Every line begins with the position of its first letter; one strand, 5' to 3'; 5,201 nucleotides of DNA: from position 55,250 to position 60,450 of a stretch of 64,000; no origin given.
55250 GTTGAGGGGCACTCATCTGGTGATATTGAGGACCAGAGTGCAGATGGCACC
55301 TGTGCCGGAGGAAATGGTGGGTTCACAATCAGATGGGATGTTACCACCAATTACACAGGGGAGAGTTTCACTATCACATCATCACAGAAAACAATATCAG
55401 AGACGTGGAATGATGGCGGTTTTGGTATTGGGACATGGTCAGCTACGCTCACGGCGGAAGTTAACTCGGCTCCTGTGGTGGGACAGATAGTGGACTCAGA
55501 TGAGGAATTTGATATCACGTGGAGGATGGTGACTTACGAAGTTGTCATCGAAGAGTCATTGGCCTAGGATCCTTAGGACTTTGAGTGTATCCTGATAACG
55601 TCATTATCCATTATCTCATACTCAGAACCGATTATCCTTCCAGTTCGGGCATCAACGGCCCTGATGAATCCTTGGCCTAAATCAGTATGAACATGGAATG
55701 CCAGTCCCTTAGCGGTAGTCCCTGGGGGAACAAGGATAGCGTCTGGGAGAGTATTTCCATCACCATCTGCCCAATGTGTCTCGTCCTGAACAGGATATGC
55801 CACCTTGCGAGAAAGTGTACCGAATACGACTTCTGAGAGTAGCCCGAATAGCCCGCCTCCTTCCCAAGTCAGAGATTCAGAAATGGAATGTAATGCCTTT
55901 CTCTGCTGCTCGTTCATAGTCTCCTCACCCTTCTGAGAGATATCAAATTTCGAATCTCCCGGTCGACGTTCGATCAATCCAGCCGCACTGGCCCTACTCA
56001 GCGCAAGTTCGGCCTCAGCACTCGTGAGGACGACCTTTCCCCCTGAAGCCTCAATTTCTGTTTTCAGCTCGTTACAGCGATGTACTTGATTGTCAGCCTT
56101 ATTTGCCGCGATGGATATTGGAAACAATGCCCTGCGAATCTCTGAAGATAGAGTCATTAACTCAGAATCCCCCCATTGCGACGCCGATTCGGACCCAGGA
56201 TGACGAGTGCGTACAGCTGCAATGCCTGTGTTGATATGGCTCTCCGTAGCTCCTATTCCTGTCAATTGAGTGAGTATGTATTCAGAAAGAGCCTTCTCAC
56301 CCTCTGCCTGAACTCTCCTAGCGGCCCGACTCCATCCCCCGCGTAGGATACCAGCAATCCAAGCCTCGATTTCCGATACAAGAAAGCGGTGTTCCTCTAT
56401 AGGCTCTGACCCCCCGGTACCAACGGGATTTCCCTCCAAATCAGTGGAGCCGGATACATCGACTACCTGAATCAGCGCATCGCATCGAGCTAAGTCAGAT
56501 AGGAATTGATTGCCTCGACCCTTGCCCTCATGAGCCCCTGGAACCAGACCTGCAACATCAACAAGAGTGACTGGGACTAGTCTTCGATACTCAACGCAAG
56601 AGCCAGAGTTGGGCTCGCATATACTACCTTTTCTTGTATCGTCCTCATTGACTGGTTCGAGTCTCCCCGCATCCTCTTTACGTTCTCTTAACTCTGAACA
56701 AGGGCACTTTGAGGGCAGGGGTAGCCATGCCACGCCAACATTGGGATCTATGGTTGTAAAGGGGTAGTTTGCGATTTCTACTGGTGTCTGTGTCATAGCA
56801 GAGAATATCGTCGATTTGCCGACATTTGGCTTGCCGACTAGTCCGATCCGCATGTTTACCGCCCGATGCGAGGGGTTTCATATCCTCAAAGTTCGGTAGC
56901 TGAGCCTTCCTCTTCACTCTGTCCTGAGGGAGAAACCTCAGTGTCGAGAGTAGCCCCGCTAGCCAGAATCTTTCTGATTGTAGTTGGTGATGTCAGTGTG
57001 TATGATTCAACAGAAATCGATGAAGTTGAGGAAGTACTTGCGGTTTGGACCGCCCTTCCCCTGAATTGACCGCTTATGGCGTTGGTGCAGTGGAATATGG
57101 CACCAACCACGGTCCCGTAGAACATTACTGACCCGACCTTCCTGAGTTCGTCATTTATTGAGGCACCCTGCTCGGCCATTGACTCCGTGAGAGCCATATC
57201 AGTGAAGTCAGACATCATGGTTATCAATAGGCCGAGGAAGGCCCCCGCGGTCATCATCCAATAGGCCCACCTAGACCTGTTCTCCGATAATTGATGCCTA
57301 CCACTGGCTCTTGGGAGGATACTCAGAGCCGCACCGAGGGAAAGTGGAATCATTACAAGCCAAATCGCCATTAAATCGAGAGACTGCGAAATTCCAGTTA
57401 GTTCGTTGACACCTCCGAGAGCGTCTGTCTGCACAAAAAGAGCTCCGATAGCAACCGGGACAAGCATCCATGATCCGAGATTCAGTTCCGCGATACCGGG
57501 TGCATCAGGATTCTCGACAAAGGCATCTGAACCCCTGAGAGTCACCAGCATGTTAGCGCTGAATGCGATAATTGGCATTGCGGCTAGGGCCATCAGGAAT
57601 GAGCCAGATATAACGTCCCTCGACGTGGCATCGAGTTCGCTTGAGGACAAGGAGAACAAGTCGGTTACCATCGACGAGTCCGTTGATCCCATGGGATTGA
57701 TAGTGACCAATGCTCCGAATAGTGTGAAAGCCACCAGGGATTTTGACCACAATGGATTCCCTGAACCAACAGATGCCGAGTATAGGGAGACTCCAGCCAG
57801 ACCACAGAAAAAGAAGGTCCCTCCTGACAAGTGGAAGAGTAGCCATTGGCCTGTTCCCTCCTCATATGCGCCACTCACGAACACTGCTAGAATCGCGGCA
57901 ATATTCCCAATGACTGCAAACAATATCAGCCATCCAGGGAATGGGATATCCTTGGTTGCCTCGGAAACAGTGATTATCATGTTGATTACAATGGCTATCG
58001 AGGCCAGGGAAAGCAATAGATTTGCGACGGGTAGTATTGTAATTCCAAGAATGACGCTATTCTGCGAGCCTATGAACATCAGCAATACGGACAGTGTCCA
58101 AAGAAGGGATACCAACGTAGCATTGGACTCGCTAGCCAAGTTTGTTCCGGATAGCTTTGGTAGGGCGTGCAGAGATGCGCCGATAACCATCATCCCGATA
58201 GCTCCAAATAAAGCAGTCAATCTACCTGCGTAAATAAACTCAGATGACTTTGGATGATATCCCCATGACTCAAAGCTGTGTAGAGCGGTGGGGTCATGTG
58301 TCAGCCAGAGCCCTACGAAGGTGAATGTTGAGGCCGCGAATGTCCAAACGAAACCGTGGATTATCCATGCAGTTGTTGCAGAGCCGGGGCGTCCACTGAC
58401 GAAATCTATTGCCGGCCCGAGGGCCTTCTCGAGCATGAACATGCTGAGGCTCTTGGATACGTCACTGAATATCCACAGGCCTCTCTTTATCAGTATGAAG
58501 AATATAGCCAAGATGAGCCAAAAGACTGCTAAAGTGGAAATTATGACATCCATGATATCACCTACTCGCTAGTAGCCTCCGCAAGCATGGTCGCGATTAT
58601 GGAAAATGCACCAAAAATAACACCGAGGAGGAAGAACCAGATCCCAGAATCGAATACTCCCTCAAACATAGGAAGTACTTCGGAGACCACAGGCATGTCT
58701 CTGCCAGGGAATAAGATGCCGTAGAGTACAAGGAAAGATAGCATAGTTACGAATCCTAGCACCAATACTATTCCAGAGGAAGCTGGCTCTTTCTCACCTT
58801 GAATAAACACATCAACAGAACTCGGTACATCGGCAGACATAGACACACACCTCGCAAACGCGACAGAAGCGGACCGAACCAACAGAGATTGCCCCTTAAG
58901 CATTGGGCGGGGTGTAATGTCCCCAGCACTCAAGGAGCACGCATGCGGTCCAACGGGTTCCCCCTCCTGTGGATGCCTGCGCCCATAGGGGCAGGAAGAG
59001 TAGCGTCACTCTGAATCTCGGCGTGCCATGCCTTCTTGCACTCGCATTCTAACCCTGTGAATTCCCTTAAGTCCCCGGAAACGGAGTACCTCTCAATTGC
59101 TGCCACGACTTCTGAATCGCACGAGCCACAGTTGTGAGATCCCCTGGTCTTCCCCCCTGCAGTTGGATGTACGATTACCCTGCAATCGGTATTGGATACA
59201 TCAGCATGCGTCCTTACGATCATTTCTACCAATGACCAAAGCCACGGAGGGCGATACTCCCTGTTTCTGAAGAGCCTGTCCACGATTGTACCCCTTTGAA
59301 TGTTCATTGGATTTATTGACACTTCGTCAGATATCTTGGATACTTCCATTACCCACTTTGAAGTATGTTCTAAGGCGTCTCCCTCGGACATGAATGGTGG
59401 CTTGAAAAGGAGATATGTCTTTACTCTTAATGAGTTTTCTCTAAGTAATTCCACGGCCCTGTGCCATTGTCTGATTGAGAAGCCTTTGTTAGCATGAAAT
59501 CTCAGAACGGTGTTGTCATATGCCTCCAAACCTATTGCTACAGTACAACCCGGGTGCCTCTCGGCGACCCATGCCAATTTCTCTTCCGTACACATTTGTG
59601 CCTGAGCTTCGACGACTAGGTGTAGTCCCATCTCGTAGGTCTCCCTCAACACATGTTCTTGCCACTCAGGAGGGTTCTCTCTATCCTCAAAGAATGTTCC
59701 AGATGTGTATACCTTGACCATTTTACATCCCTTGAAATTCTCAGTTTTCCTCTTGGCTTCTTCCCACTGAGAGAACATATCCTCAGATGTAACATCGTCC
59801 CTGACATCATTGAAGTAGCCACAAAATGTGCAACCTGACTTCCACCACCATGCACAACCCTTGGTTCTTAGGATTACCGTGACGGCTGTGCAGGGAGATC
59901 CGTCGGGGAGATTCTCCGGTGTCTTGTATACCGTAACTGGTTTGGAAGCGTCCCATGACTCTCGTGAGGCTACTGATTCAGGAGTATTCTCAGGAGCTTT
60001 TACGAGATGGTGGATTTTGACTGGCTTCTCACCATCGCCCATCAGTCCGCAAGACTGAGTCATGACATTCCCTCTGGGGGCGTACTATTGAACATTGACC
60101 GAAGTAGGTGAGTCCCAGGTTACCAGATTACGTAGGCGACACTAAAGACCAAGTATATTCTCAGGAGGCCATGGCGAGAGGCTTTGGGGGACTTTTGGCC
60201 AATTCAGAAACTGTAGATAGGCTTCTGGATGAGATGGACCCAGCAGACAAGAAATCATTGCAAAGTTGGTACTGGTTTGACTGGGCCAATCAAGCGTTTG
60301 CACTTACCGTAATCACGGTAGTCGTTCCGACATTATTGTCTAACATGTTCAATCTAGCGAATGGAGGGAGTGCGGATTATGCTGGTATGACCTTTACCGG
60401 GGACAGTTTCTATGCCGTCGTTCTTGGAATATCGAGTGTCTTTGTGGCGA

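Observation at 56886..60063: Heme-copper-oxidase-like membrane protein stripped of its metal ligands, in a tight operon with a radical-SAM protein, a 2-TM protein and a GTPase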

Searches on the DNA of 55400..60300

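Call 76: search_rna_families(source=window, start=55400, end=60300, threshold=evalue, max_evalue=1)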
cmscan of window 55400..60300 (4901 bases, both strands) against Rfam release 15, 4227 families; matches with E-value up to 1: 0.
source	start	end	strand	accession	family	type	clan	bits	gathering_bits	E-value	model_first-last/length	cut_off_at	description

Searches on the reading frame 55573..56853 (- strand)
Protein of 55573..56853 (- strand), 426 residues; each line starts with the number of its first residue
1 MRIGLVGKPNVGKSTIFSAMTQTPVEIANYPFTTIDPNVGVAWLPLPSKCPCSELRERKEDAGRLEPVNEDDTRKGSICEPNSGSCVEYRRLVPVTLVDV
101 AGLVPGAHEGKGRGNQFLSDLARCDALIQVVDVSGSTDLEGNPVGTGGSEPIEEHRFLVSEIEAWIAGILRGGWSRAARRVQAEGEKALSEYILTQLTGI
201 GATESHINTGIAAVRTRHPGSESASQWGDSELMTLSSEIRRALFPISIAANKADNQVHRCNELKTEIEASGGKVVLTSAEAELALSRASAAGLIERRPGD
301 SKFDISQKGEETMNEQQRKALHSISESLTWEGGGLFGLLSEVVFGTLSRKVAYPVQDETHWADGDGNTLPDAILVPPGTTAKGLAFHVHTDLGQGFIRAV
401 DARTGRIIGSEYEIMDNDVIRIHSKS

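Call 3: search_protein_families(library=pfam, proteins=[window:55573-56853:-], max_evalue=1)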
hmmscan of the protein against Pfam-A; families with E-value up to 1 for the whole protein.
window:55573-56853:- (426 aa): 7 families
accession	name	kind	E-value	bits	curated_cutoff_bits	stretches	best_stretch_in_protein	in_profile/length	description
PF08438.16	YGR210-like_G4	-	1.7e-20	73.9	24.7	1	249-357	1-108/108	Obg-like GTPase YGR210-like, G4 motif-containing domain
PF01926.29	MMR_HSR1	-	2e-18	67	21.9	1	2-135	1-87/113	50S ribosome-binding GTPase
PF02421.24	FeoB_N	-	3.1e-08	33.7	27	1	2-40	2-40/156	Ferrous iron transport protein B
PF02824.27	TGS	-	3.5e-07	30.6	22.2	1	367-423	3-59/60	TGS domain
PF06071.19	YchF-GTPase_C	-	0.0096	16.5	27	1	376-399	18-41/84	Protein of unknown function (DUF933)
PF06511.16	T3SS_TC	-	0.2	11.5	25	1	206-324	6-121/355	Type III secretion systems tip complex components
PF03782.22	AMOP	-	0.33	11.5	25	1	49-87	24-61/143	AMOP domain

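Call 4: search_protein_families(library=ncbifam, proteins=[window:55573-56853:-], max_evalue=1)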
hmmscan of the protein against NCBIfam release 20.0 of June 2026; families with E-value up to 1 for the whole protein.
window:55573-56853:- (426 aa): 22 families
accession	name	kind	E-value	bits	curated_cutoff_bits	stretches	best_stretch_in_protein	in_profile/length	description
NF007171.0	PRK09602.1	subfamily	1.6e-130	435.6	387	2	76-425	56-396/397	YchF-related putative GTPase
TIGR00092.1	TIGR00092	equivalog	6.5e-28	97.9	279.2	2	2-45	4-48/368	redox-regulated ATPase YchF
NF008955.0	PRK12297.1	equivalog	2e-23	83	406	2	3-42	162-201/429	GTPase ObgE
TIGR02729.1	Obg_CgtA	equivalog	6.4e-23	81.3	280.25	2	3-42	160-199/329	Obg family GTPase CgtA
NF008956.1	PRK12299.1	equivalog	4.5e-22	78.4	300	2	3-42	161-200/327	GTPase ObgE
NF008954.1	PRK12296.1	equivalog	7.7e-19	67.5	377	2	95-143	208-255/470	GTPase ObgE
TIGR00231.1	small_GTP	domain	7.1e-07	29.1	42.5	1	1-35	4-39/164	GTP-binding protein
TIGR03918.1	GTP_HydF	equivalog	1.6e-06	27.3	325.55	1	2-38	9-46/392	[FeFe] hydrogenase H-cluster maturation GTPase HydF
TIGR03594.1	GTPase_EngA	equivalog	2.9e-06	26.6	306.7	1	3-36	3-37/432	ribosome biogenesis GTPase Der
TIGR00437.1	feoB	equivalog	3e-06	26.2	315.65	1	7-40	1-34/594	ferrous iron transport protein B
TIGR03156.1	GTP_HflX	equivalog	9.8e-06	24.7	216.75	1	2-39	191-228/351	GTPase HflX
NF000908.1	PRK00089.1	equivalog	0.0018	17.6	237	1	3-28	6-31/291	GTPase Era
NF003255.0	PRK04213.1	equivalog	0.0019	17.6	164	1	3-38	12-47/204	GTP-binding protein EngB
NF008280.0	PRK11058.1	equivalog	0.0025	16.6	441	1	3-38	200-235/426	ribosome rescue GTPase HflX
NF007071.0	PRK09518.1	equivalog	0.007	14.9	953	1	2-37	446-482/706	bifunctional cytidylate kinase/GTPase Der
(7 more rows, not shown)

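Call 78: search_protein_families(library=padloc, proteins=[window:55573-56853:-], max_evalue=0.01)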
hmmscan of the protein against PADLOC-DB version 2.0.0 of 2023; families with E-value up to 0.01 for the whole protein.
window:55573-56853:- (426 aa): 0 families

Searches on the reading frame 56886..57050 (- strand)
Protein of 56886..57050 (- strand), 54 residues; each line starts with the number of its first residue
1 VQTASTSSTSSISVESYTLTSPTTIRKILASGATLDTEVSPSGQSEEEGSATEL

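Call 66: search_protein_families(library=pfam, proteins=[window:56886-57050:-], max_evalue=1)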
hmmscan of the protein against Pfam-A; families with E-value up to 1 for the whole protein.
window:56886-57050:- (54 aa): 0 families
